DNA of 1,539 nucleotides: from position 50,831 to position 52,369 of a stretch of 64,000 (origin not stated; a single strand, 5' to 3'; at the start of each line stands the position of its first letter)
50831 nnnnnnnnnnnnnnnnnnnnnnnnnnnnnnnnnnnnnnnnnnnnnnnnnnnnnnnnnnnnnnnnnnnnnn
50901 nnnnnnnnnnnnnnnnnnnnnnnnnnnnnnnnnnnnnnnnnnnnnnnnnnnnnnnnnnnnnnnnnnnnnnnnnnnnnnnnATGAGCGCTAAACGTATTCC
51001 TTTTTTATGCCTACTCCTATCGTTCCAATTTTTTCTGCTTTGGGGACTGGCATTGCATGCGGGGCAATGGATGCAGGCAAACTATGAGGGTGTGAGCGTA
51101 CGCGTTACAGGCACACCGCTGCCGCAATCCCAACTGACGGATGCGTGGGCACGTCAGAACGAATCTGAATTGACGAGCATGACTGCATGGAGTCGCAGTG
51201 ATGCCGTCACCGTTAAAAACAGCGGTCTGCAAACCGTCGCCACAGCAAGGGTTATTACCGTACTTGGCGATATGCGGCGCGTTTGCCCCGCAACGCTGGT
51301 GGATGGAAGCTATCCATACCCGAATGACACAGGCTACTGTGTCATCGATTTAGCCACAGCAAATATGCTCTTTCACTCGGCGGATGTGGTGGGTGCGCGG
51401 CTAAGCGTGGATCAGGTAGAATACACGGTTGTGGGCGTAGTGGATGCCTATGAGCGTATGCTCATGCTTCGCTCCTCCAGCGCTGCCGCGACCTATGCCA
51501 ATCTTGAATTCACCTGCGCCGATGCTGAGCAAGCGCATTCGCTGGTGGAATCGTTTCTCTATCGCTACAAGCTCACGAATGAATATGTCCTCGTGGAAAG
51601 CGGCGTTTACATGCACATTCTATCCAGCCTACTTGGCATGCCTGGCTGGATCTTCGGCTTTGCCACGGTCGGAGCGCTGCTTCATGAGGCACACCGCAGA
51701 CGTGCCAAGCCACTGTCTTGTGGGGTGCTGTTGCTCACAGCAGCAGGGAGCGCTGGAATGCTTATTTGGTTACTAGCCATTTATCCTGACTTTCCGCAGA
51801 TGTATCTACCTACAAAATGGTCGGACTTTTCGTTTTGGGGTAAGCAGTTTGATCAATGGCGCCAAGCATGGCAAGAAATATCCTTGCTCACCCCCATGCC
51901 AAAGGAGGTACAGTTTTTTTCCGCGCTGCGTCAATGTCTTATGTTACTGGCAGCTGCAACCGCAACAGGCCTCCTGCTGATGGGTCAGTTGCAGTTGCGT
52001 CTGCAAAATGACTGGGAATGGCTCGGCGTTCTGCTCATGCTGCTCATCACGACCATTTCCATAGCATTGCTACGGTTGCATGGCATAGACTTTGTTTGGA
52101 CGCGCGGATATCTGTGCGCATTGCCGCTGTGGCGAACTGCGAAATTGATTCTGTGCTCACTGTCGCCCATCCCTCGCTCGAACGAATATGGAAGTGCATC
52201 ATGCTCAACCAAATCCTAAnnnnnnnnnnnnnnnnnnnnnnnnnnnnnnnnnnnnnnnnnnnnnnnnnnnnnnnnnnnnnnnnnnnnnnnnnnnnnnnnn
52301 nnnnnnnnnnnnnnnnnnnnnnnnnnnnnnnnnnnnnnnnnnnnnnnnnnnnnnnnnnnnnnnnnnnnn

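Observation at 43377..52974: Composite operon: importer-type SBP and permeases coupled to a HlyD-like adaptor, a MacB-core-domain membrane protein and VanZ, with no ATPase, next to a TCS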

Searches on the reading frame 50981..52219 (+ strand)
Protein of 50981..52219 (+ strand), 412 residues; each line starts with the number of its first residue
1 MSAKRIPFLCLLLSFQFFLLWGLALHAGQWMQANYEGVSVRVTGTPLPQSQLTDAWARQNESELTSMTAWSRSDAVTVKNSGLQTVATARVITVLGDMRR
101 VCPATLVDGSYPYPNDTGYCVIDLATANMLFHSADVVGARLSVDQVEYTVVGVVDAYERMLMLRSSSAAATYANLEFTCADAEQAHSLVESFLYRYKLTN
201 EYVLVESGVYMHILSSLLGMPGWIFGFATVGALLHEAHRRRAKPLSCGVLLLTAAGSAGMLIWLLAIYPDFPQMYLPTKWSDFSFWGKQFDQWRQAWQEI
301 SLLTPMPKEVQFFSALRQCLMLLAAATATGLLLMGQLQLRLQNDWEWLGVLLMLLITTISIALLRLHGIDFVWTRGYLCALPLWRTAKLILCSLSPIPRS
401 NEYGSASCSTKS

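Call 3: search_protein_families(library=pfam, proteins=[window:50981-52219:+], max_evalue=0.1)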
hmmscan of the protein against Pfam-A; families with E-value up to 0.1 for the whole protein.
window:50981-52219:+ (412 aa): 2 families
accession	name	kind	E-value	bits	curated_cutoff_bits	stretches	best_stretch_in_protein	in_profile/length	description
PF12704.14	MacB_PCD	-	6.1e-06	27.1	27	1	45-158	52-158/207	MacB-like periplasmic core domain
PF06166.18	DUF979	-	0.019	14.7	26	0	132-237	83-188/307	Protein of unknown function (DUF979)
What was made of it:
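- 50981..52219 (+): MacB/LolC-fold membrane protein: TM1, extracytoplasmic core domain, then TM2-4 plus two extra helices; it has no cytoplasmic coupling loop. MacB_PCD 27.1 bits (call 3).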

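Call 4: search_protein_families(library=ncbifam, proteins=[window:50981-52219:+], max_evalue=0.1)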
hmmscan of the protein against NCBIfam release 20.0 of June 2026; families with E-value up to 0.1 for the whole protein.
window:50981-52219:+ (412 aa): 1 family
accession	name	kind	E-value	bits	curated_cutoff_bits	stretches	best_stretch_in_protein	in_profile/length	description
TIGR03434.1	ADOP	subfamily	0.00093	17.4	622.3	1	57-159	81-185/803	ADOP family duplicated permease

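Call 5: find_homologous_proteins(query=window:50981-52219:+)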
Query window:50981-52219:+ (412 aa): 4 proteins with E <= 0.001 among 8000 candidates.
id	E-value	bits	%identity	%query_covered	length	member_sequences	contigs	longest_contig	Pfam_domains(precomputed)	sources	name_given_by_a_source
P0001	1.1e-275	932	100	100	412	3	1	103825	PF12704.15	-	-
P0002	3.5e-55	206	37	76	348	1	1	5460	PF12704.15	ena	-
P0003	6.3e-54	201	37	72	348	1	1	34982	PF12704.15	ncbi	-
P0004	9.2e-10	56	24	71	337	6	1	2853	-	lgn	-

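Call 7: find_encoding_contigs(protein=P0003, flank=10000, max_places=4)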
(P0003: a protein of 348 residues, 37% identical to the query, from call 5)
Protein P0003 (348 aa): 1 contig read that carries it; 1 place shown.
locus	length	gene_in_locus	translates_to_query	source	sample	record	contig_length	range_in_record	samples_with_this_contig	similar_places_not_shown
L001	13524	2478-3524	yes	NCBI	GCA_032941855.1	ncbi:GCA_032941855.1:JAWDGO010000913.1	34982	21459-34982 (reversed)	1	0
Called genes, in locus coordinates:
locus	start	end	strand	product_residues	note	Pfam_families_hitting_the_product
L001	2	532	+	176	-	?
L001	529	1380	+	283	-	PF00528:BPD_transp_1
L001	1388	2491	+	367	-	-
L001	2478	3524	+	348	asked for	PF12704:MacB_PCD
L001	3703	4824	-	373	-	PF00583:Acetyltransf_1 (faint)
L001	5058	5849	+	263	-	PF00106:adh_short, PF08659:KR (weak), PF13561:adh_short_C2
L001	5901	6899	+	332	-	PF00355:Rieske, PF19112:VanA_C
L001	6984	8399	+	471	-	PF02585:PIG-L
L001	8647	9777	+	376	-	PF00988:CPSase_sm_chain, PF00117:GATase, PF07722:Peptidase_C26 (faint)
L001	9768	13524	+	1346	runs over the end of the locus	PF25596:CPSase_L_D1, PF02786:CPSase_L_D2, PF02787:CPSase_L_D3, PF25596:CPSase_L_D1, PF02655:ATP-grasp_3 (weak), PF02786:CPSase_L_D2, PF02142:MGS, PF01678:DAP_epimerase, +4 more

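Call 8: find_encoding_contigs(protein=P0002, flank=10000, max_places=4)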
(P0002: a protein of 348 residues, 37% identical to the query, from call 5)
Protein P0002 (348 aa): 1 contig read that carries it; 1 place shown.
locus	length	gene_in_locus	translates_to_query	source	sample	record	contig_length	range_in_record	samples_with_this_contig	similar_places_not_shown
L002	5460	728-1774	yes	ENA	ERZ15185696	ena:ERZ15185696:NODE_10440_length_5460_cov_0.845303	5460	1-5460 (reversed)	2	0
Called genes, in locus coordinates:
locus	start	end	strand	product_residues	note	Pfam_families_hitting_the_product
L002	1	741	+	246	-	?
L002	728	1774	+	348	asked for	PF12704:MacB_PCD (weak)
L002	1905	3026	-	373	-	PF00583:Acetyltransf_1 (faint)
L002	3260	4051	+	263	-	PF00106:adh_short, PF08659:KR (faint), PF13561:adh_short_C2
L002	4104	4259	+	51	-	-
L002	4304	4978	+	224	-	PF19112:VanA_C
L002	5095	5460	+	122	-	?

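Call 9: find_encoding_contigs(protein=P0004, flank=10000, max_places=4)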
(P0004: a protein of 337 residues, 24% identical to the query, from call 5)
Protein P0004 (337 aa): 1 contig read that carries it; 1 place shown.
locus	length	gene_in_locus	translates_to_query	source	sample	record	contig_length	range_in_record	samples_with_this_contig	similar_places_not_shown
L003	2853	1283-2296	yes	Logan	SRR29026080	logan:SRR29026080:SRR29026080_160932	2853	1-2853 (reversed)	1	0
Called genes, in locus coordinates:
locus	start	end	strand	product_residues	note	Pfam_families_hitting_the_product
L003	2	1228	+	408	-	?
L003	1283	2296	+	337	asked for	-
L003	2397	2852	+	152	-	?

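Call 23: search_protein_representatives(alignment_id=A1)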
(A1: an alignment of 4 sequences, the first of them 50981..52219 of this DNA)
Query: 4 sequences, 350 profile positions. Proteins with E-value up to 0.001 (for the whole library): 1592; up to 1e-10: 995; up to 1e-30: 189. The best 150 are listed.
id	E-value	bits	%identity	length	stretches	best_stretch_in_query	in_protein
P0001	4.6e-171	584.8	-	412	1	3-348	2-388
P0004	3.0e-142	490.0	-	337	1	3-348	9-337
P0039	1.8e-91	323.0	-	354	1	1-335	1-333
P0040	8.2e-90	317.6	-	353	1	1-338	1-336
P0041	3.9e-85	302.2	-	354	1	5-326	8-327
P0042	4.7e-82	292.0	-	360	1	5-338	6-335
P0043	1.3e-81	290.6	-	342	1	5-330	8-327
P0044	2.3e-77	276.6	-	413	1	9-343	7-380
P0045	5.9e-75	268.7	-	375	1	5-339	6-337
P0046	8.8e-74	264.8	-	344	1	9-329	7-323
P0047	3.9e-70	252.8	-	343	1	6-322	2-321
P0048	2.4e-69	250.2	-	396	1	10-332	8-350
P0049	1.2e-67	244.7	-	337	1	5-344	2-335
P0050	4.8e-66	239.4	-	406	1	1-348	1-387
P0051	1.1e-65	238.2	-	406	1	5-336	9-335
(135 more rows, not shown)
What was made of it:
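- Tried and rejected: That apparent rarity was an artefact, because the exhaustive profile search found 1592 clusters (call 23).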

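Call 27: find_related_loci(query=A4, collection=genome_contigs, flank=10000)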
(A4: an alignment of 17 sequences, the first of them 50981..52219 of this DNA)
Query A4 (412 aa) in genome_contigs; peptide patterns used: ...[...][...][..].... (x = any residue, [..] = any of these).
76 stretches matched a pattern; 40 encode a relative of the query (tblastn E <= 1e-3); 40 distinct loci.
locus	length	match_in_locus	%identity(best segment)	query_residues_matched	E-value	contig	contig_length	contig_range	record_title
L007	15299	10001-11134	39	4-384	2e-82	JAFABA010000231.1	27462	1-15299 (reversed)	MAG: Bacillota bacterium isolate OH_SBB_106 k127_1051089, whole genome shotgun sequence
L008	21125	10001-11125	39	9-384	3e-81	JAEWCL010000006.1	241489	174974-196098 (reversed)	MAG: Bacillota bacterium isolate OH_PBB_3 k127_50352, whole genome shotgun sequence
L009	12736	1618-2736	39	9-384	6e-80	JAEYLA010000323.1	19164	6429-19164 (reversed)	MAG: Bacillota bacterium isolate OH_HFB_474 k127_2268188, whole genome shotgun sequence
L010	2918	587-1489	41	21-324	2e-61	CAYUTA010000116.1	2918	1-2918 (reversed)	MAG TPA_asm: uncultured Oscillospiraceae bacterium isolate SRP335695_co1_57 genome assembly, contig: NODE_17546_length_2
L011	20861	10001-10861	40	31-321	1e-58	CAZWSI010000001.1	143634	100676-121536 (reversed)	MAG TPA_asm: uncultured Oscillospiraceae bacterium isolate SRP192927_co4_1006 genome assembly, contig: NODE_62_length_14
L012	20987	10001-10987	35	1-330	4e-57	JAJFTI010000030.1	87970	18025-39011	MAG: Eubacteriales bacterium isolate bin.182 k141_3738301, whole genome shotgun sequence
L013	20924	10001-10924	37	21-330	3e-56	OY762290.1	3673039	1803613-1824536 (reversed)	MAG: Christensenellaceae bacterium isolate 20c35e01-8a7f-49ef-9147-7de253b6e4f4 genome assembly, chromosome: 1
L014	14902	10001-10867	38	35-325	2e-55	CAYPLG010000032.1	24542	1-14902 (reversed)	MAG TPA_asm: uncultured Oscillospiraceae bacterium isolate SRP192927_co4_343 genome assembly, contig: NODE_3712_length_2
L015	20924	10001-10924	33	21-330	3e-55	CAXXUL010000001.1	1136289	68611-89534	MAG: Christensenellaceae bacterium isolate 01a02c0c-5802-4c47-8e2d-6646ecf7da28 genome assembly, contig: contig_1, whole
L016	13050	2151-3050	37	21-322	1e-54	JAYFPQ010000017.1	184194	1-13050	MAG: Christensenella sp. isolate CA_127_R1 c_CA_000000022206, whole genome shotgun sequence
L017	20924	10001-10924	37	21-330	2e-52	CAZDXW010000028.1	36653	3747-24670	MAG TPA_asm: uncultured Christensenella sp. isolate binchicken_co152_37 genome assembly, contig: NODE_1330_length_36653_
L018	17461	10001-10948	35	21-338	5e-52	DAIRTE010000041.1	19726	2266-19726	MAG TPA_asm: Clostridia bacterium isolate CTOTU7604 NODE_4494_length_19726_cov_8.944538, whole genome shotgun sequence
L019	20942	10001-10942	33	4-319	3e-50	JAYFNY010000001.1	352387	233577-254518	MAG: Eubacteriales bacterium isolate 5C_59 c_5C_000000004683, whole genome shotgun sequence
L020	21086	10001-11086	37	21-384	2e-68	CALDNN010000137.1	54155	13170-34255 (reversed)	MAG TPA_asm: uncultured Clostridia bacterium isolate SRR1562007_bin.12_CONCOCT_v1.1_MAG genome assembly, contig: ERZ7240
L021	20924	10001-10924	34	21-330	2e-46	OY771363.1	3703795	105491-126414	MAG: Christensenellaceae bacterium isolate 38ba8450-c70d-4108-8ba4-09623ba0e347 genome assembly, chromosome: 1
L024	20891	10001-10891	25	2-289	2e-29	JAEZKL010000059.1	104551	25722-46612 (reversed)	MAG: Bacillota bacterium isolate OH_CDB_29 k127_2144887, whole genome shotgun sequence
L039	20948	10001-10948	22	46-335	1e-10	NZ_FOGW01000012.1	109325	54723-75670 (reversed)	Lachnobacterium bovis strain S1b, whole genome shotgun sequence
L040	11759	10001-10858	21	46-335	1e-10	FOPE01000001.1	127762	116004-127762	Lachnospiraceae bacterium C7 genome assembly, contig: Ga0007612_101, whole genome shotgun sequence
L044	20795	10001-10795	21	11-285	4e-6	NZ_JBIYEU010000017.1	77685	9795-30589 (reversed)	Enterococcus sp. UD-01 Ga0592912_17, whole genome shotgun sequence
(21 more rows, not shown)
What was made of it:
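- Tried and rejected: A narrower alignment worked (call 27).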

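Call 30: search_protein_families(library=pfam, proteins=[L039:5796-6728:+, L040:2675-3523:+, L044:2281-4479:+, L015:11186-12034:+, L024:332-1330:+, L039:8461-9861:+, L039:9833-10969:+, L039:2935-5058:+], max_evalue=0.01)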
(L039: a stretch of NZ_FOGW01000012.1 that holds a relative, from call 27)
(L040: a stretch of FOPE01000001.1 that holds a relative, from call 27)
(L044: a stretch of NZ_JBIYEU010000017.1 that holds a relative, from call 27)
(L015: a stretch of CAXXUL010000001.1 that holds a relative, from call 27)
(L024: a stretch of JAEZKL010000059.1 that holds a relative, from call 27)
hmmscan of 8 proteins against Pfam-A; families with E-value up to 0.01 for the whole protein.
L039:5796-6728:+ (310 aa): 9 families
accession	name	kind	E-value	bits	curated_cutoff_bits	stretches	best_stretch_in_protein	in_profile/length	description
PF00005.33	ABC_tran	-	9e-30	104.5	25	1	115-260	3-136/137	ABC transporter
PF02463.25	SMC_N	-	4.9e-06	26.6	40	1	214-308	135-216/220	RecF/RecN/SMC N terminal domain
PF00004.35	AAA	-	0.00046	21.1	21.2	1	128-188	3-51/131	ATPase family associated with various cellular activities (AAA)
PF03193.22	RsgA_GTPase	-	0.0011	19.3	30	1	87-154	71-137/174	RsgA GTPase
PF20720.3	nSTAND3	-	0.0018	18.4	27.2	0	127-151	21-45/155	Novel STAND NTPase 3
PF03266.21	NTPase_1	-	0.002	18.5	23.9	0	127-170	3-44/168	NTPase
PF13401.12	AAA_22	-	0.0034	18.1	27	0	126-167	8-33/130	AAA domain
PF13558.12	SbcC_Walker_B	-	0.0034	18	27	0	228-276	28-89/90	SbcC/RAD50-like, Walker B motif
PF13555.12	AAA_29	-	0.009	16.2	27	0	112-139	11-38/61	P-loop containing region of AAA domain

L040:2675-3523:+ (282 aa): 6 families
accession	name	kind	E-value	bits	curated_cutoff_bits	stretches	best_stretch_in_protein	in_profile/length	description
PF00005.33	ABC_tran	-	6.2e-27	95.3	25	1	16-144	1-137/137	ABC transporter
PF13304.12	AAA_21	-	5.4e-13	50.1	27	2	101-179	223-303/304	AAA domain, putative AbiEii toxin, Type IV TA system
PF13401.12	AAA_22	-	0.00024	21.9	27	1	28-171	7-120/130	AAA domain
PF13476.12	AAA_23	-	0.0006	20.9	27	1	12-230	7-165/201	AAA domain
PF02463.25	SMC_N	-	0.0013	18.6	40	1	11-51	9-52/220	RecF/RecN/SMC N terminal domain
PF13555.12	AAA_29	-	0.0037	17.4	27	1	22-47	18-43/61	P-loop containing region of AAA domain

L044:2281-4479:+ (732 aa): 11 families
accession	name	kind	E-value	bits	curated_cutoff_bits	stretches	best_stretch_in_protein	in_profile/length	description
PF03412.21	Peptidase_C39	-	4.9e-35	120.7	22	1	3-141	2-132/133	Peptidase C39 family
PF00664.28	ABC_membrane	-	1.5e-34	120.4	28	1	168-453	2-274/274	ABC transporter transmembrane region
PF00005.33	ABC_tran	-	2.6e-29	103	25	1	513-661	1-137/137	ABC transporter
PF02463.25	SMC_N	-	3.5e-07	30.3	40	1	579-702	109-212/220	RecF/RecN/SMC N terminal domain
PF13401.12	AAA_22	-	8.6e-06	26.5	27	1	523-678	5-104/130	AAA domain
PF20720.3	nSTAND3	-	1.1e-05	25.6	27.2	1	515-568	9-61/155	Novel STAND NTPase 3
PF13191.12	AAA_16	-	5e-05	24.3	32.6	1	524-679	25-160/167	AAA ATPase domain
PF01935.23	DUF87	-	8.3e-05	23.2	23.2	1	523-716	19-176/220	Helicase HerA, central domain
PF13175.12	AAA_15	-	0.003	17.7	32.1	1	514-565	15-71/374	AAA ATPase domain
PF13476.12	AAA_23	-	0.006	17.7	27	0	515-549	12-45/201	AAA domain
PF00063.27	Myosin_head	-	0.0069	15.1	33.3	0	521-548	83-110/679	Myosin head (motor domain)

L015:11186-12034:+ (282 aa): 5 families
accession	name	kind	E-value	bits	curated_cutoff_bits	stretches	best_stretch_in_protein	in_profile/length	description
PF00005.33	ABC_tran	-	1.6e-23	84.3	25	1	22-148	1-137/137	ABC transporter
PF13304.12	AAA_21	-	1.9e-11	45.1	27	1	119-177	237-298/304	AAA domain, putative AbiEii toxin, Type IV TA system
PF13476.12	AAA_23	-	0.003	18.7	27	1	23-91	11-78/201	AAA domain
PF13175.12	AAA_15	-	0.0057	16.7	32.1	1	22-58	14-49/374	AAA ATPase domain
PF02463.25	SMC_N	-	0.0073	16.2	40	0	130-184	149-204/220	RecF/RecN/SMC N terminal domain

L024:332-1330:+ (332 aa): 7 families
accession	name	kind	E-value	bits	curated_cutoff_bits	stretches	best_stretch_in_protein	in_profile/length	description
PF00005.33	ABC_tran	-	1.1e-24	88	25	1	42-186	1-136/137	ABC transporter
PF13304.12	AAA_21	-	4.5e-13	50.4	27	1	149-218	228-300/304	AAA domain, putative AbiEii toxin, Type IV TA system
PF13476.12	AAA_23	-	0.00029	22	27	1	45-81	13-48/201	AAA domain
PF02463.25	SMC_N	-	0.0012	18.8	40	0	159-228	137-209/220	RecF/RecN/SMC N terminal domain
PF03308.22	MeaB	-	0.0016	17.9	23.1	1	43-95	24-76/273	Methylmalonyl Co-A mutase-associated GTPase MeaB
PF03215.21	Rad17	-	0.0026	18.2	23.8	0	54-100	47-94/186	Rad17 P-loop domain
PF01926.29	MMR_HSR1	-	0.0095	16.5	21.9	0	55-84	2-30/113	50S ribosome-binding GTPase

L039:8461-9861:+ (466 aa): 2 families
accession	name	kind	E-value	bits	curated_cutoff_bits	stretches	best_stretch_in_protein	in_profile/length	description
PF13437.12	HlyD_3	-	3.1e-06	28.3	22.2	1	248-328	2-85/106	HlyD family secretion protein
PF00364.28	Biotin_lipoyl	-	0.00024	21.3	22.1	0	248-270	45-67/73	Biotin-requiring enzyme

L039:9833-10969:+ (378 aa): 0 families

L039:2935-5058:+ (707 aa): 2 families
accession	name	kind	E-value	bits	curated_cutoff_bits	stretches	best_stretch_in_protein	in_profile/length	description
PF01547.30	SBP_bac_1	-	1.6e-06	28.8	26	1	331-602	13-297/307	Bacterial extracellular solute-binding protein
PF08178.16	GnsAB_toxin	-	0.0097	16.3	27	0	485-523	2-39/54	GnsA/GnsB toxin of bacterial toxin-antitoxin system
